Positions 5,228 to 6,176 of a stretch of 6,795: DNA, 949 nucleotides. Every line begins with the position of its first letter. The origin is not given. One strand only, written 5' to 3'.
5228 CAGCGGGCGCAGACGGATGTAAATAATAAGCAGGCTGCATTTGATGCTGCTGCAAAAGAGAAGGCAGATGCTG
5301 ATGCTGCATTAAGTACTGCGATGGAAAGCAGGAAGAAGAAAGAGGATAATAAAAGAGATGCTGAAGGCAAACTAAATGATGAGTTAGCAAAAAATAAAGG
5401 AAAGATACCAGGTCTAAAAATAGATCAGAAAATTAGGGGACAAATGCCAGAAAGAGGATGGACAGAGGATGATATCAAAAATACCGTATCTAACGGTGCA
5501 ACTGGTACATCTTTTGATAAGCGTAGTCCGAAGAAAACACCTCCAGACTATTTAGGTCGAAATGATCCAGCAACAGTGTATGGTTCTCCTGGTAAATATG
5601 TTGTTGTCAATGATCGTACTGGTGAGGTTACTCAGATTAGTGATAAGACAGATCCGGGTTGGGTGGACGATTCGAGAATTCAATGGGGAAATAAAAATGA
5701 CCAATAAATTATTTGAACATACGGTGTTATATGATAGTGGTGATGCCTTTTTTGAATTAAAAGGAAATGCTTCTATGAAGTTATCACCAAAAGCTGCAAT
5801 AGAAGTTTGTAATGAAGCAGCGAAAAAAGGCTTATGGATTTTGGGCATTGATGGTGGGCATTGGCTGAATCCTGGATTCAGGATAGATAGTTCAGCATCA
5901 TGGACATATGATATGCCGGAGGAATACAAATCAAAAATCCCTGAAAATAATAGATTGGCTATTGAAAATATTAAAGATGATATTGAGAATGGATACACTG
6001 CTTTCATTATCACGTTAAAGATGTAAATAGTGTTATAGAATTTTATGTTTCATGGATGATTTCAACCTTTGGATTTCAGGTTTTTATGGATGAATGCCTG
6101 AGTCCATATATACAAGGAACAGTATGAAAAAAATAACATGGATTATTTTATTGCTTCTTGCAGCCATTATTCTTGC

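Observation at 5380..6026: Histidine-free C-terminal cytotoxic domain plus a 109-aa immunity protein: probable E5-type anticodon tRNase pair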

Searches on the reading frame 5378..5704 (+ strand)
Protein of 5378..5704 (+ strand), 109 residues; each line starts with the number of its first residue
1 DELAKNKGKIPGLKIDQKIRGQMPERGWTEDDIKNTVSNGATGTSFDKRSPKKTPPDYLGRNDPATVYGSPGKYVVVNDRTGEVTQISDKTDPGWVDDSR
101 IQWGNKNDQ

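Call 4: search_solved_structures(query=window:5378-5704:+, show_alignments=2, max_evalue=0.01)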
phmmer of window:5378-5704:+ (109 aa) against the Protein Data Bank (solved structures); distinct sequences matched with E-value up to 0.01: 4.
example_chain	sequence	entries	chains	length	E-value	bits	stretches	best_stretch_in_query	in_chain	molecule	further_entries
2dfx_E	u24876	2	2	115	1.5e-71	241.3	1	1-109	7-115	Colicin-E5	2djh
3ao9_A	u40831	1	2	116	1.5e-71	241.2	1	1-109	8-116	Colicin-E5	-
3vj7_A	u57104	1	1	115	5.6e-71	239.4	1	1-109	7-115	Colicin-E5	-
2a8k_A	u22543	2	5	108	1.2e-70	238.3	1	3-109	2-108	Colicin E5 | Colicin-E5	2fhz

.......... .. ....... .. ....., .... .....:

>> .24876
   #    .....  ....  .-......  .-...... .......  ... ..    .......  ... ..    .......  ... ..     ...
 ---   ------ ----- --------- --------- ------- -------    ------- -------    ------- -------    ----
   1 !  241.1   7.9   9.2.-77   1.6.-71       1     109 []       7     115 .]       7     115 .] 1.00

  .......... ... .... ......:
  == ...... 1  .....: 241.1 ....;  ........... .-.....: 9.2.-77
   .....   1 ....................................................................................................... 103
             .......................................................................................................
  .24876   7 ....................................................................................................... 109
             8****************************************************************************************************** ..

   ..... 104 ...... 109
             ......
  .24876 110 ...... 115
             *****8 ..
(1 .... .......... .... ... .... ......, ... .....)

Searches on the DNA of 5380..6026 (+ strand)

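Call 7: search_dna_similar(query=window:5380-6026:+, collection=plasmids, mode=near, max_rows=30)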
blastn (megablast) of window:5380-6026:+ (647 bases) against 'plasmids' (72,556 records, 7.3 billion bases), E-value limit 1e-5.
Records with a match: 33; places in all: 34; records where one place covers at least 80% of the query: 30.
Best place of each record, by identity: >=99% 30; 95-99% 3.
By first word of the organism name: Escherichia 29; Shigella 4.
By predicted mobility (MOB-suite, as given by PLSDB): conjugative 18; mobilizable 15.
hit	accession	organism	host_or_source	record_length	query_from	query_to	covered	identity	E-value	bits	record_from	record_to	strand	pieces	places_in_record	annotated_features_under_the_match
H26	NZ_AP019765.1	Escherichia coli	Homo sapiens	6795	1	647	100%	100.0%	0e+0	1195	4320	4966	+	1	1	colicin transporter | colicin-like bacteriocin tRNase domain-containing protein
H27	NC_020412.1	Shigella sonnei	-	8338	1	647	100%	100.0%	0e+0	1195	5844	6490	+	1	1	colicin transporter | colicin-like bacteriocin tRNase domain-containing protein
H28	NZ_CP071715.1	Escherichia coli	Homo sapiens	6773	1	647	100%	100.0%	0e+0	1195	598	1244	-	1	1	colicin transporter | colicin-like bacteriocin tRNase domain-containing protein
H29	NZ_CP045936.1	Shigella sonnei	Homo sapiens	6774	1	647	100%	100.0%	0e+0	1195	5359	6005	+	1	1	colicin transporter | colicin-like bacteriocin tRNase domain-containing protein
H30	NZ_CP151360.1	Shigella sonnei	-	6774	1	647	100%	100.0%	0e+0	1195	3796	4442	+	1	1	colicin transporter | colicin-like bacteriocin tRNase domain-containing protein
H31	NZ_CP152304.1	Shigella sonnei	-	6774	1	647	100%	100.0%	0e+0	1195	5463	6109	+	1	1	colicin transporter | colicin-like bacteriocin tRNase domain-containing protein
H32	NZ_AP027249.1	Escherichia coli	Homo sapiens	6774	1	647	100%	100.0%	0e+0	1195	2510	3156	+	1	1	colicin transporter | colicin-like bacteriocin tRNase domain-containing protein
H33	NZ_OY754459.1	Escherichia coli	hen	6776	1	647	100%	99.1%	0e+0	1162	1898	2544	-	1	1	colicin transporter | colicin-like bacteriocin tRNase domain-containing protein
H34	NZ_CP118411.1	Escherichia coli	Homo sapiens,Cell culture,Unstimulated ...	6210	1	647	100%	96.0%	0e+0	1051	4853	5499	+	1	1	colicin E5 immunity protein | colicin-like bacteriocin tRNase domain-containing protein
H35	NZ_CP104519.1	Escherichia coli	Poultry,Pullet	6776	65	647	90%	99.5%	0e+0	1061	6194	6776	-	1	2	colicin transporter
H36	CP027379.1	Escherichia coli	Homo sapiens,stool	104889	105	647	84%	99.8%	0e+0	998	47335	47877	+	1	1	record has no annotation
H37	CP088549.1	Escherichia coli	Homo sapiens,blood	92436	105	647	84%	99.8%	0e+0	998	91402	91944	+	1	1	colicin transporter | hypothetical protein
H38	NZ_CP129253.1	Escherichia coli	Homo sapiens,anal swab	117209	105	647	84%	99.8%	0e+0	998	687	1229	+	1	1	colicin transporter | colicin E5-related ribonuclease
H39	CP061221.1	Escherichia coli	Homo sapiens,cell culture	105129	105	647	84%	99.6%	0e+0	992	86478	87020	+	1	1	colicin transporter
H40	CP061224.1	Escherichia coli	Homo sapiens,cell culture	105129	105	647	84%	99.6%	0e+0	992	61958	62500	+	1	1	colicin transporter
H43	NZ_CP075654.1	Escherichia coli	Homo sapiens,stool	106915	108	647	83%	100.0%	0e+0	998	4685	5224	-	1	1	colicin transporter | colicin E5-related ribonuclease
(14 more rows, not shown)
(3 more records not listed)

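Call 13: get_annotated_region(hit=H43, flank=6000)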
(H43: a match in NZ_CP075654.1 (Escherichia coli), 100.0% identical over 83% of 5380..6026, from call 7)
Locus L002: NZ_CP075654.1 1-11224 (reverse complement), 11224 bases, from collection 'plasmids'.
description: Escherichia coli strain STEC17-183 plasmid pSTEC17_183-b, complete sequence
organism: Escherichia coli (NCBI taxid 562)
taxonomy: Bacteria; Pseudomonadota; Gammaproteobacteria; Enterobacterales; Enterobacteriaceae; Escherichia; Escherichia coli
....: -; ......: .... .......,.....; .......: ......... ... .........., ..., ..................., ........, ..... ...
typing (MOB-suite, as given by PLSDB): conjugative; replicon IncK2/Z; relaxase MOBP,MOBP; mating-pair formation MPF_I
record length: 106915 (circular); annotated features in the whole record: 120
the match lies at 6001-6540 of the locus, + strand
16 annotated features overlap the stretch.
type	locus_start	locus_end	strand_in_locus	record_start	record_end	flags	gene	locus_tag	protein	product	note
CDS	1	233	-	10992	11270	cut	yacB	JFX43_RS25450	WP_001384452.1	type II toxin-antitoxin system toxin YacB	-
CDS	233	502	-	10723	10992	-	yacA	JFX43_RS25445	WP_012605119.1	type II toxin-antitoxin system antitoxin YacA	-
CDS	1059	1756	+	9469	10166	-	-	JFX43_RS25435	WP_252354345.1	IS1 family transposase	-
CDS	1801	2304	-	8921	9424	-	-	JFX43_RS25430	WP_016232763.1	DUF6622 family protein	-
CDS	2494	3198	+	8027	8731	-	-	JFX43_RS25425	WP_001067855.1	IS6-like element IS26 family transposase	-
CDS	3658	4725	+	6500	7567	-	-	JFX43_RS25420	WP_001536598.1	hypothetical protein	-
CDS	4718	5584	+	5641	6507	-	-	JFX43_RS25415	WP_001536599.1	DMT family transporter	GO:0055085 - transmembrane transport [Evidence IEA]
CDS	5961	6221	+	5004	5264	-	-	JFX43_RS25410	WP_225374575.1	colicin E5-related ribonuclease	-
CDS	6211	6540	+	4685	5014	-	-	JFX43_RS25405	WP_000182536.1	colicin transporter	-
CDS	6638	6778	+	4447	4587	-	-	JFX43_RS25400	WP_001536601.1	colicin release lysis protein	GO:0019835 - cytolysis [Evidence IEA]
CDS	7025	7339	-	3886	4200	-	-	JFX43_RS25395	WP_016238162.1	hypothetical protein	-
CDS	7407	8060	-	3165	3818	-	-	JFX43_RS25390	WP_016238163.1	ProQ/FINO family protein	-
CDS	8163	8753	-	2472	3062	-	-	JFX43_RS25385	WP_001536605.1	serine acetyltransferase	-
CDS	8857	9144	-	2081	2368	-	-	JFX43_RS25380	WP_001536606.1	type II toxin-antitoxin system RelE/ParE family toxin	GO:0030541 - plasmid partitioning [Evidence IEA]; GO:0051290 - protein heterotetramerization [Evidence IEA]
CDS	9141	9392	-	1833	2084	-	-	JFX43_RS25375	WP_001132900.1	type II toxin-antitoxin system Phd/YefM family antitoxin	GO:0045927 - positive regulation of growth [Evidence IEA]; GO:0006355 - regulation of DNA-templated transcription ...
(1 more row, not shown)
